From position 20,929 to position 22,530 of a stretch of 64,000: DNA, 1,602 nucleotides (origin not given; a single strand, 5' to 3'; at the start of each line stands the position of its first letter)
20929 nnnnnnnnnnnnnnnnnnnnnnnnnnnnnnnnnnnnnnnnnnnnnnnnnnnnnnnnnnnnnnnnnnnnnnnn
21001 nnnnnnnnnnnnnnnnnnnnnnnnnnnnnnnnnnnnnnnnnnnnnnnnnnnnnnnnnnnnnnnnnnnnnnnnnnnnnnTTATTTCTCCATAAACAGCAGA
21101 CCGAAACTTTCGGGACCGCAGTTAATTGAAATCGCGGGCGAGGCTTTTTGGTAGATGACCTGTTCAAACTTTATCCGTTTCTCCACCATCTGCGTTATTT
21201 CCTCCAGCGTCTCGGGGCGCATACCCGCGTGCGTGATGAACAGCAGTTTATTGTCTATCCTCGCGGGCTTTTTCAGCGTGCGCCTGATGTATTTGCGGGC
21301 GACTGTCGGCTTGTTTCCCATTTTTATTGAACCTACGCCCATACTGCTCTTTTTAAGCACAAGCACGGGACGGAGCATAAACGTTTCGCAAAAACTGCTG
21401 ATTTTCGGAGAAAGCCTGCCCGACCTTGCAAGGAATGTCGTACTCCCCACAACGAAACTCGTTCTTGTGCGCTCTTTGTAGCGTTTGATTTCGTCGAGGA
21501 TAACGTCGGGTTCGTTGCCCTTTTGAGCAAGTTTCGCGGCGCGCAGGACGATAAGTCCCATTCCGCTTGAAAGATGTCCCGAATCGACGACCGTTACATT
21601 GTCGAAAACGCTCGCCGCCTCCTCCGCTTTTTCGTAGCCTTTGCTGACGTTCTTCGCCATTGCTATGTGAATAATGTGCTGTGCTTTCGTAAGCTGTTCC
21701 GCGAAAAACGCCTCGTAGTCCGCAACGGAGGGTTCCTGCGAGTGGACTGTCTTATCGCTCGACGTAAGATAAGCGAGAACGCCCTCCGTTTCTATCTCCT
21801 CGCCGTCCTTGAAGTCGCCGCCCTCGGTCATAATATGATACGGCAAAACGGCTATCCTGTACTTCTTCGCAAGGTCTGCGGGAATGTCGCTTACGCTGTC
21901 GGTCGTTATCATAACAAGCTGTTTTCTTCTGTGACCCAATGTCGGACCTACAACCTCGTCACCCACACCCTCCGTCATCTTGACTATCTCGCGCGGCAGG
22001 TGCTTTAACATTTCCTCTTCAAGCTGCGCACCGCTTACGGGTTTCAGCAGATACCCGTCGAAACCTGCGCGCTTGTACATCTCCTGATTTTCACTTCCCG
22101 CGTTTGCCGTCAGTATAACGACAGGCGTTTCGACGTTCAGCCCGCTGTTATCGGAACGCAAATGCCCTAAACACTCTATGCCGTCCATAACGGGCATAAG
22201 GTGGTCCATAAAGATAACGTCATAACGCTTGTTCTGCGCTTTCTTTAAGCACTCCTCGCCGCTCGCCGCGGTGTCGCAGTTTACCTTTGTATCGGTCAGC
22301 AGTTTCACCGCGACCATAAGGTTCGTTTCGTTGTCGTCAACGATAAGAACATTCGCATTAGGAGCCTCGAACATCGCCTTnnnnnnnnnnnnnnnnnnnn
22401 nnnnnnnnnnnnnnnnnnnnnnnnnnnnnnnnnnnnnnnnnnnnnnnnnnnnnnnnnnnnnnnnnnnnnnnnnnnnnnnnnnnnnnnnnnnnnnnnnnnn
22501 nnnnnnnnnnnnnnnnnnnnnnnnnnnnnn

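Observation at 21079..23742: Hybrid histidine kinase-response regulator fused to a C-terminal DegV (fatty-acid-binding) domain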

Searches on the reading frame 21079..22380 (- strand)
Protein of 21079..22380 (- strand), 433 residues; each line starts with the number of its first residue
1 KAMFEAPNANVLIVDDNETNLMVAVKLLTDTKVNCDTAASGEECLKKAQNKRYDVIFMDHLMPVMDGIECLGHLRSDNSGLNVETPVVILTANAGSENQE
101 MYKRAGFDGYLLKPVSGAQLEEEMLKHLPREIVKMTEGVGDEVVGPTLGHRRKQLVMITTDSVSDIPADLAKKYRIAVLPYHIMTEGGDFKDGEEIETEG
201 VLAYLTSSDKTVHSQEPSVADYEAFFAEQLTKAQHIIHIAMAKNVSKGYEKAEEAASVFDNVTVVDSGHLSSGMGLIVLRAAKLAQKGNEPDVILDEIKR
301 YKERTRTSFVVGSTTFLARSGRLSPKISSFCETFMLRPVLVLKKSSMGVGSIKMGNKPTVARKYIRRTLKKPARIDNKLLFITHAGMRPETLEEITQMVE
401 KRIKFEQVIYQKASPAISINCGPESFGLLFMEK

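Call 17: search_protein_representatives(protein=window:21079-22380:-)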
Query: 433 residues. Proteins with E-value up to 0.001 (for the whole library): 349977; up to 1e-10: 79281; up to 1e-30: 674. The best 150 are listed.
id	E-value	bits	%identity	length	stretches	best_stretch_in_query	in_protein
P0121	6.5e-191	651.0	56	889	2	2-432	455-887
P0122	1.4e-124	432.5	48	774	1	3-431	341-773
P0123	1.1e-123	429.6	49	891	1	3-433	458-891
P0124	1.7e-122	425.7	50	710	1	3-431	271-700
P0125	8.9e-118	410.2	47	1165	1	2-430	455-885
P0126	1.8e-116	405.9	46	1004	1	1-432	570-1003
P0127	1.6e-115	402.8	47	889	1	3-430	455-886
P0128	1.0e-108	380.3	43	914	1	1-431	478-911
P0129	1.3e-108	380.0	44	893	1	3-432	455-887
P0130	1.8e-108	379.5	44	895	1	3-431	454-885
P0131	3.0e-108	378.8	46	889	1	3-432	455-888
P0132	5.8e-107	374.6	43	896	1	3-429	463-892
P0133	2.0e-104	366.2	42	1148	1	3-433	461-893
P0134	2.1e-104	366.2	43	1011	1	3-431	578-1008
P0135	2.6e-104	365.8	42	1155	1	2-431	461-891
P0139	5.0e-103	361.6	42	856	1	3-433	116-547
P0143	4.9e-102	358.3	44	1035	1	3-430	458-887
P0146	6.8e-101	354.6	41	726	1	3-431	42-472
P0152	4.1e-98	345.4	44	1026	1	2-430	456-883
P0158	9.8e-94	331.0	42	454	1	3-431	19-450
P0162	1.9e-91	323.5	42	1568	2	156-432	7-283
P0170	8.5e-89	314.7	38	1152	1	1-432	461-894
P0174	2.2e-86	306.8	43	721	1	60-433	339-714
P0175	4.9e-86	305.6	40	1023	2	154-431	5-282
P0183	4.5e-83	295.9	41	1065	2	155-433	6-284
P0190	2.6e-79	283.5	50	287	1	151-433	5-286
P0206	2.1e-74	267.4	37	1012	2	157-430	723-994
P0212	1.2e-71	258.3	46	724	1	155-432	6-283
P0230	8.7e-63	229.1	41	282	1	155-432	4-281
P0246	5.0e-57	210.1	38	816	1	150-433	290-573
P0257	1.6e-53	198.6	36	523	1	148-432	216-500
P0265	2.1e-51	191.6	38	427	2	152-430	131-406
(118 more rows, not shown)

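Call 18: search_protein_families(library=pfam, proteins=[P0125, P0126, P0162, P0175, P0183, P0158, P0139, P0146, P0212, P0246], max_evalue=0.001)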
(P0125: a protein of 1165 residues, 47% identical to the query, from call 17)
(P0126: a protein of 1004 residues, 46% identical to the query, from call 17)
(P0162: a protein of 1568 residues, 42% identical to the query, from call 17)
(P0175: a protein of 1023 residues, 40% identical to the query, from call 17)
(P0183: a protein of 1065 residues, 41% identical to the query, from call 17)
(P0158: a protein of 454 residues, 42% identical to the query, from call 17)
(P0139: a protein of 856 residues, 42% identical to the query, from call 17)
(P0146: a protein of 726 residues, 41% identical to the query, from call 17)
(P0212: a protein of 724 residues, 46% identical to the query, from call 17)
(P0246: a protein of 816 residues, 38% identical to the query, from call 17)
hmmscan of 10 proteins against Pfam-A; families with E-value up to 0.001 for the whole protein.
P0125 (1165 aa): 5 families
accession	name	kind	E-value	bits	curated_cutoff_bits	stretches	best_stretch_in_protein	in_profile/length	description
PF02645.21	DegV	-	6.8e-43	147.4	27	1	611-885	2-277/280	Uncharacterised protein, DegV family COG1307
PF02518.31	HATPase_c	-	8.9e-27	94.2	26.4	1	314-427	1-108/111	Histidine kinase-, DNA gyrase B-, and HSP90-like ATPase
PF00072.30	Response_reg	-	4.9e-22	78.6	30.2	1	464-574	1-107/111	Response regulator receiver domain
PF00512.31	HisKA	-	1.1e-16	61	26.9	1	202-267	1-66/66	His Kinase A (phospho-acceptor) domain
PF01627.28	Hpt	-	2e-06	28.4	24.6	1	998-1065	3-73/84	Hpt domain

P0126 (1004 aa): 5 families
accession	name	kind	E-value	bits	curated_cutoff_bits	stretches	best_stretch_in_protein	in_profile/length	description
PF02645.21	DegV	-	2.1e-47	162.2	27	1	729-1003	4-279/280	Uncharacterised protein, DegV family COG1307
PF02518.31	HATPase_c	-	3.8e-27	95.3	26.4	1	428-544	1-109/111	Histidine kinase-, DNA gyrase B-, and HSP90-like ATPase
PF00072.30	Response_reg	-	9.1e-23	81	30.2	1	580-692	1-109/111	Response regulator receiver domain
PF00512.31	HisKA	-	2.3e-16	60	26.9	1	317-381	2-66/66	His Kinase A (phospho-acceptor) domain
PF02743.24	dCache_1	-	0.00037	20.6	45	1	49-258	20-237/240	Cache domain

P0162 (1568 aa): 7 families
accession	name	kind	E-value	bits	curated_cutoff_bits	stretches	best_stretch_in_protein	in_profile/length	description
PF02645.21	DegV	-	7.6e-40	137.4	27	1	8-283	3-279/280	Uncharacterised protein, DegV family COG1307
PF02743.24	dCache_1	-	1.2e-31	110.5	45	2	782-902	65-195/240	Cache domain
PF00072.30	Response_reg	-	1.9e-25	89.6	30.2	1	1274-1385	2-110/111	Response regulator receiver domain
PF02518.31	HATPase_c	-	1.3e-21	77.5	26.4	1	1125-1238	1-108/111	Histidine kinase-, DNA gyrase B-, and HSP90-like ATPase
PF00512.31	HisKA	-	6.3e-19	68.2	26.9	1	1013-1078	1-66/66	His Kinase A (phospho-acceptor) domain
PF22673.2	MCP-like_PDC_1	-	2.4e-13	51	27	1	766-873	15-113/113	Methyl-accepting chemotaxis protein-like, first PDC sensor domain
PF01627.28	Hpt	-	4.1e-08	33.8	24.6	1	1479-1558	1-80/84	Hpt domain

P0175 (1023 aa): 5 families
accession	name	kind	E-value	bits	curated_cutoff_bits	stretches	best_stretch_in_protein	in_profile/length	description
PF02645.21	DegV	-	7e-41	140.8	27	1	7-281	2-277/280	Uncharacterised protein, DegV family COG1307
PF02518.31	HATPase_c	-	1e-27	97.2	26.4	1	617-732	1-110/111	Histidine kinase-, DNA gyrase B-, and HSP90-like ATPase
PF00072.30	Response_reg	-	7.7e-25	87.7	30.2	1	768-880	2-110/111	Response regulator receiver domain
PF00512.31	HisKA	-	2.5e-18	66.3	26.9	1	504-570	1-66/66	His Kinase A (phospho-acceptor) domain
PF01627.28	Hpt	-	1.5e-06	28.7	24.6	1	946-1015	13-82/84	Hpt domain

P0183 (1065 aa): 5 families
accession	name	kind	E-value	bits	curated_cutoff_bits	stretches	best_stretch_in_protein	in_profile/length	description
PF02645.21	DegV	-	3.8e-30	105.6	27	1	7-284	2-280/280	Uncharacterised protein, DegV family COG1307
PF02518.31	HATPase_c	-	7.2e-29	100.9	26.4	1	616-731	1-110/111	Histidine kinase-, DNA gyrase B-, and HSP90-like ATPase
PF00072.30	Response_reg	-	2e-23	83.1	30.2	1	767-879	2-110/111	Response regulator receiver domain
PF00512.31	HisKA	-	2.6e-20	72.7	26.9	1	503-569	1-66/66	His Kinase A (phospho-acceptor) domain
PF01627.28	Hpt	-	2.8e-05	24.7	24.6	1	993-1054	17-74/84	Hpt domain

P0158 (454 aa): 2 families
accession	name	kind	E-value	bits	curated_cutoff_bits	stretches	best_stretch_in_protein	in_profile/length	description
PF00072.30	Response_reg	-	5.7e-23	81.6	30.2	1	27-139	1-109/111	Response regulator receiver domain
PF02645.21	DegV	-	2.8e-19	70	27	1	175-329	2-159/280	Uncharacterised protein, DegV family COG1307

P0139 (856 aa): 4 families
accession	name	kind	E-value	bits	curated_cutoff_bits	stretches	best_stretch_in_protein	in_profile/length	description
PF02645.21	DegV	-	8e-30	104.5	27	1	277-546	8-279/280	Uncharacterised protein, DegV family COG1307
PF00072.30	Response_reg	-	5.2e-22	78.6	30.2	1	124-236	1-109/111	Response regulator receiver domain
PF02518.31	HATPase_c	-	1.4e-19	71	26.4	1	14-88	35-107/111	Histidine kinase-, DNA gyrase B-, and HSP90-like ATPase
PF01627.28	Hpt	-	3.2e-05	24.5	24.6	1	650-711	2-63/84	Hpt domain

P0146 (726 aa): 3 families
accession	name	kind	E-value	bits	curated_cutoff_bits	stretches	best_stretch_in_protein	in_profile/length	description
PF02645.21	DegV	-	1.2e-36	126.9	27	1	197-473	2-279/280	Uncharacterised protein, DegV family COG1307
PF00072.30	Response_reg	-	2e-22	79.9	30.2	1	50-163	1-110/111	Response regulator receiver domain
PF01627.28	Hpt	-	1.7e-07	31.8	24.6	1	559-618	3-62/84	Hpt domain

P0212 (724 aa): 4 families
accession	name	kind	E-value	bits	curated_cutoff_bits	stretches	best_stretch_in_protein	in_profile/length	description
PF02645.21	DegV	-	4.9e-42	144.6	27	1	8-282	3-278/280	Uncharacterised protein, DegV family COG1307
PF02518.31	HATPase_c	-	5.9e-25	88.3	26.4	1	618-720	1-97/111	Histidine kinase-, DNA gyrase B-, and HSP90-like ATPase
PF00512.31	HisKA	-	1.8e-18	66.8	26.9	1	505-571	1-66/66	His Kinase A (phospho-acceptor) domain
PF13581.12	HATPase_c_2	-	0.0003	21.3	27.4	0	622-710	31-112/127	Histidine kinase-like ATPase domain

P0246 (816 aa): 4 families
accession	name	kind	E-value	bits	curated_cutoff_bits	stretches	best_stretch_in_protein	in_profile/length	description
PF02645.21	DegV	-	2.6e-42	145.5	27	1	297-571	3-278/280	Uncharacterised protein, DegV family COG1307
PF02518.31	HATPase_c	-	1.8e-22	80.3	26.4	1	143-254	1-108/111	Histidine kinase-, DNA gyrase B-, and HSP90-like ATPase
PF01627.28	Hpt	-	1.7e-08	35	24.6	1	647-719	2-77/84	Hpt domain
PF00512.31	HisKA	-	0.00011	22.6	26.9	1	31-96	2-66/66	His Kinase A (phospho-acceptor) domain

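Call 22: find_encoding_contigs(protein=P0175, flank=8000, max_places=2)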
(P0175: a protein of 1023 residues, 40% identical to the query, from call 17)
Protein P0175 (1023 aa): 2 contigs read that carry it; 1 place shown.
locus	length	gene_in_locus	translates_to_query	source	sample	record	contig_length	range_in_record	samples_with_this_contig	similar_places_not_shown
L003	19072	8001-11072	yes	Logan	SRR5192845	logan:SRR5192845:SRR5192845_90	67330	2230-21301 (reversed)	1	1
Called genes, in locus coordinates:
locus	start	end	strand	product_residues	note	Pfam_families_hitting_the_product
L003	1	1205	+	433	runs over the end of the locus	PF08757:CotH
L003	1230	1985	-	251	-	PF01884:PcrB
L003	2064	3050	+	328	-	PF08885:GSCFA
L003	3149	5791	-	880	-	PF01411:tRNA-synt_2c, PF07973:tRNA_SAD, PF02272:DHHA1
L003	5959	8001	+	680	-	PF00512:HisKA, PF02518:HATPase_c, PF24896:Receiver_CRE1 (weak), PF00072:Response_reg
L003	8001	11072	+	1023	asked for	PF02645:DegV, PF00512:HisKA, PF02518:HATPase_c, PF00072:Response_reg, PF01627:Hpt (weak)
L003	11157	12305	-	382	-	PF00722:Glyco_hydro_16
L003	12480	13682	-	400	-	PF28597:T2SSF_N, PF00482:T2SSF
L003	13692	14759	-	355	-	PF00437:T2SSE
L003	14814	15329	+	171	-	PF14595:Thioredoxin_9 (weak), PF08534:Redoxin, PF00578:AhpC-TSA, PF13905:Thioredoxin_8 (weak)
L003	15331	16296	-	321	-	PF00152:tRNA-synt_2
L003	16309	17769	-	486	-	PF09603:Fib_succ_major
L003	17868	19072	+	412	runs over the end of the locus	PF00155:Aminotran_1_2, PF00266:Aminotran_5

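Call 23: find_encoding_contigs(protein=P0125, flank=8000, max_places=2)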
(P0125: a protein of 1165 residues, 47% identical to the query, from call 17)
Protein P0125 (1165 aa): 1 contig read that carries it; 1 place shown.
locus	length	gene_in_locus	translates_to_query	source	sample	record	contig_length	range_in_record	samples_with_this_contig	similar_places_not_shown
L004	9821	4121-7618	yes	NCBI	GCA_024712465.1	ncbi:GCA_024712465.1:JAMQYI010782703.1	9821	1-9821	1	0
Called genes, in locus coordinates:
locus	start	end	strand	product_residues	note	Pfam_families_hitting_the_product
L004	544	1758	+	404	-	PF00072:Response_reg (weak), PF00990:GGDEF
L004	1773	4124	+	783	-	PF00512:HisKA, PF02518:HATPase_c, PF00072:Response_reg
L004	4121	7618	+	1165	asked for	PF00512:HisKA, PF02518:HATPase_c, PF00072:Response_reg, PF02645:DegV, PF01627:Hpt (weak)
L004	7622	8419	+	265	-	PF00072:Response_reg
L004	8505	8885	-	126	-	-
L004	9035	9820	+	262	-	?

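Call 34: find_related_loci(query=window:21079-22380:-, collection=genome_contigs, flank=9000)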
Query window:21079-22380:- (433 aa) in genome_contigs; peptide patterns used: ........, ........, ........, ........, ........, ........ (x = any residue, [..] = any of these).
599 stretches matched a pattern (row limit reached: there are more); 544 encode a relative of the query (tblastn E <= 1e-3); the best 80 are kept; 80 distinct loci.
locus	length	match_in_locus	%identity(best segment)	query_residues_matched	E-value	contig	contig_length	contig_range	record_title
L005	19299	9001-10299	76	1-433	0e+0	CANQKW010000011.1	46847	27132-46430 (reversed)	MAG: uncultured Clostridia bacterium isolate Lapin-016__bin16 genome assembly, contig: Lapin-016__NODE_642_length_46847_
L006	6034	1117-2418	74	1-433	0e+0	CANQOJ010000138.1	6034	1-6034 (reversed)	MAG: uncultured Clostridia bacterium isolate Lapin-033__bin23 genome assembly, contig: Lapin-033__NODE_10696_length_6034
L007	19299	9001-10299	71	1-431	0e+0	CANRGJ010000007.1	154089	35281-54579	MAG: uncultured Ruminiclostridium sp. isolate Lapin-022__bin93 genome assembly, contig: Lapin-022__NODE_71_length_154089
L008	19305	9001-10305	71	1-433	0e+0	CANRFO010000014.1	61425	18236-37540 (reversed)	MAG: uncultured Ruminiclostridium sp. isolate Lapin-023__bin56 genome assembly, contig: Lapin-023__NODE_673_length_61425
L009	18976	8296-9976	68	1-433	0e+0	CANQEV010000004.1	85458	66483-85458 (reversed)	MAG: uncultured Acetatifactor sp. isolate Lapin-005__bin62 genome assembly, contig: Lapin-005__NODE_287_length_85458_cov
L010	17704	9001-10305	68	1-433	0e+0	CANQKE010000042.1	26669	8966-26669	MAG: uncultured Ruminiclostridium sp. isolate Lapin-030__bin83 genome assembly, contig: Lapin-030__NODE_2548_length_2666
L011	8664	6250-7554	68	1-433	0e+0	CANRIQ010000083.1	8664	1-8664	MAG: uncultured Clostridia bacterium isolate Lapin-019__bin28 genome assembly, contig: Lapin-019__NODE_4859_length_8664_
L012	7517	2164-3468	68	1-433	0e+0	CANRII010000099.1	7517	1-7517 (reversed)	MAG: uncultured Ruminiclostridium sp. isolate Lapin-019__bin30 genome assembly, contig: Lapin-019__NODE_5958_length_7517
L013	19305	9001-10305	67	1-433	0e+0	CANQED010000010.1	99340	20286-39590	MAG: uncultured Ruminiclostridium sp. isolate Lapin-002__bin51 genome assembly, contig: Lapin-002__NODE_237_length_99340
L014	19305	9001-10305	66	1-433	0e+0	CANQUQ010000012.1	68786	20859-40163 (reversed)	MAG: uncultured Acetatifactor sp. isolate Lapin-032__bin19 genome assembly, contig: Lapin-032__NODE_687_length_68786_cov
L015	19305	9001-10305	67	1-433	0e+0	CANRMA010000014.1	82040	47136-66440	MAG: uncultured Lachnospiraceae bacterium isolate Lapin-030__bin93 genome assembly, contig: Lapin-030__NODE_421_length_8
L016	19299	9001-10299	66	1-431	0e+0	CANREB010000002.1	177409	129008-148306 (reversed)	MAG: uncultured Lachnospiraceae bacterium isolate Lapin-024__bin97 genome assembly, contig: Lapin-024__NODE_41_length_17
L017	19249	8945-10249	64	1-433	0e+0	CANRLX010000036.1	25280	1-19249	MAG: uncultured Acetatifactor sp. isolate Lapin-030__bin7 genome assembly, contig: Lapin-030__NODE_2739_length_25280_cov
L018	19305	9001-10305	65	1-433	0e+0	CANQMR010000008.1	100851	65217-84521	MAG: uncultured Lachnospiraceae bacterium isolate Lapin-012__bin90 genome assembly, contig: Lapin-012__NODE_382_length_1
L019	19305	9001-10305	63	1-433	0e+0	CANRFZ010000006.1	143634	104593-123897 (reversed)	MAG: uncultured Lachnospiraceae bacterium isolate Lapin-023__bin26 genome assembly, contig: Lapin-023__NODE_112_length_1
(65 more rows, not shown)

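Call 52: predict_structure(alignment_id=A2)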
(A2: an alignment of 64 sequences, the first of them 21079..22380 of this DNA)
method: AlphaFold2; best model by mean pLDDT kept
length: 433 residues; sequences in the alignment: 64
mean_pLDDT: 85.7   pTM: 0.64
mean pLDDT of the five models: 85.7, 85.3, 84.6, 84.5, 84.4
residues with pLDDT >= 90: 182; 70-90: 221; 50-70: 15; < 50: 15
segments of 3 or more residues with pLDDT < 50: 137-151
pLDDT, mean of each block of 10 residues (from residue 1): 82 89 84 91 89 91 84 78 87 67 86 80 85 64 33 83 90 93 86 81 76 89 90 92 89 93 93 93 93 95 92 82 83 87 76 89 94 95 91 94 95 84 90 95
secondary structure, 60 per line:
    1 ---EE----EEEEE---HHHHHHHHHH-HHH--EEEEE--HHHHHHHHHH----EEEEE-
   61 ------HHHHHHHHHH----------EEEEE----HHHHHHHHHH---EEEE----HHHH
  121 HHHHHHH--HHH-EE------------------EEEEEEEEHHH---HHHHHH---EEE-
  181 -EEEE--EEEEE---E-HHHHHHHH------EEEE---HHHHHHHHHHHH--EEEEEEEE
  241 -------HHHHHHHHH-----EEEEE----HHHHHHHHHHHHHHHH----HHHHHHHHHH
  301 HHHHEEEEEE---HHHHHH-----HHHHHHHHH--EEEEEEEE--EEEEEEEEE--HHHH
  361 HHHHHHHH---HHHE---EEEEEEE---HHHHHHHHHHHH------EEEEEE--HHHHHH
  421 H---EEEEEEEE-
elements in order: E10-14 H18-27 E34-38 H41-50 E55-59 H67-76 E87-91 H96-105 E109-112 H117-127 E154-161 H168-173 E177-179 E182-185 E188-192 H198-205 E212-215 H219-230 E233-240 H248-256 E262-266 H271-286 H291-304 E305-310 H314-319 H325-333 E336-343 E346-354 H357-368 E379-385 H389-400 E407-412 H415-421 E425-432

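Call 54: fold_search(model_id=the predicted structure, library=pdb)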
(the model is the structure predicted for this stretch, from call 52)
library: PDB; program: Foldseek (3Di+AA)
matches with E <= 10: 1723; with E <= 0.001: 625
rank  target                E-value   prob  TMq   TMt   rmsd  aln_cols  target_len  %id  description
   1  2dt8                  4.6e-25  1.00  0.56  0.85   3.2       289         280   25  Fatty Acid Binding of a DegV family Protein from Thermus thermophilus (released 2007-06-19)
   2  1pzx_B                4.6e-25  1.00  0.57  0.84   2.9       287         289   25  Hypothetical protein APC36103 from Bacillus stearothermophilus: a lipid binding protein (released 2004-01-20)
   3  1pzx_A                1.9e-24  1.00  0.56  0.86   2.6       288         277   25  Hypothetical protein APC36103 from Bacillus stearothermophilus: a lipid binding protein (released 2004-01-20)
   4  7sg3_A                1.5e-22  1.00  0.58  0.85   2.7       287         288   22  The X-ray crystal structure of the Staphylococcus aureus Fatty Acid Kinase B1 mutant A121I-A158L to 2.35 Angstrom reso (released 2021-10-27)
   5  7w7h_E                1.6e-22  1.00  0.56  0.85   3.1       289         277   21  S Suis FakA-FakB2 complex structure (released 2022-09-21)
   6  4x9x                  2.5e-22  1.00  0.53  0.83   3.6       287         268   22  Biochemical Roles for Conserved Residues in the Bacterial Fatty Acid Binding Protein Family (released 2016-01-27)
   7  6nm1_A                3.1e-22  1.00  0.59  0.86   2.5       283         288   22  The crystal structure of the Staphylococcus aureus Fatty acid Kinase (Fak) B1 protein A158L mutant to 2.33 Angstrom re (released 2020-01-15)
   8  5uto_A                3.3e-22  1.00  0.57  0.83   3.2       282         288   21  The crystal structure of the Staphylococcus aureus Fatty acid Kinase (Fak) B1 protein loaded with palmitic acid to 1.8 (released 2018-02-21)
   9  6mh9_A                4.5e-22  1.00  0.59  0.86   2.5       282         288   21  The crystal structure of the Staphylococcus aureus Fatty acid Kinase (Fak) B1 protein A121I mutant to 2.02 Angstrom re (released 2019-11-13)
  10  6nr1_B                7.7e-22  1.00  0.57  0.86   2.8       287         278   20  The X-ray crystal structure of Streptococcus pneumoniae Fatty Acid Kinase (Fak) B2 protein loaded with Vaccenic acid ( (released 2019-08-21)
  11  6dj6_B                9.7e-22  1.00  0.56  0.86   2.8       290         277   20  The X-ray crystal structure of the Streptococcus pneumoniae Fatty Acid Kinase (Fak) B2 protein loaded with cis-oleic a (released 2019-05-29)
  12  3pl5                  1.6e-21  1.00  0.55  0.84   3.0       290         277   19  Fatty acid binding protein (released 2011-12-07)
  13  3fys                  1.9e-21  1.00  0.57  0.85   4.1       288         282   19  Crystal Structure of DegV, a fatty acid binding protein from Bacillus subtilis (released 2009-05-12)
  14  1mgp                  2.1e-21  1.00  0.55  0.83   3.1       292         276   19  Hypothetical protein TM841 from Thermotoga maritima reveals fatty acid binding function (released 2002-09-18)
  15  2g7z_A                2.8e-21  1.00  0.56  0.85   3.6       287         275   21  Conserved DegV-like Protein of Unknown Function from Streptococcus pyogenes M1 GAS Binds Long-chain Fatty Acids (released 2006-04-04)
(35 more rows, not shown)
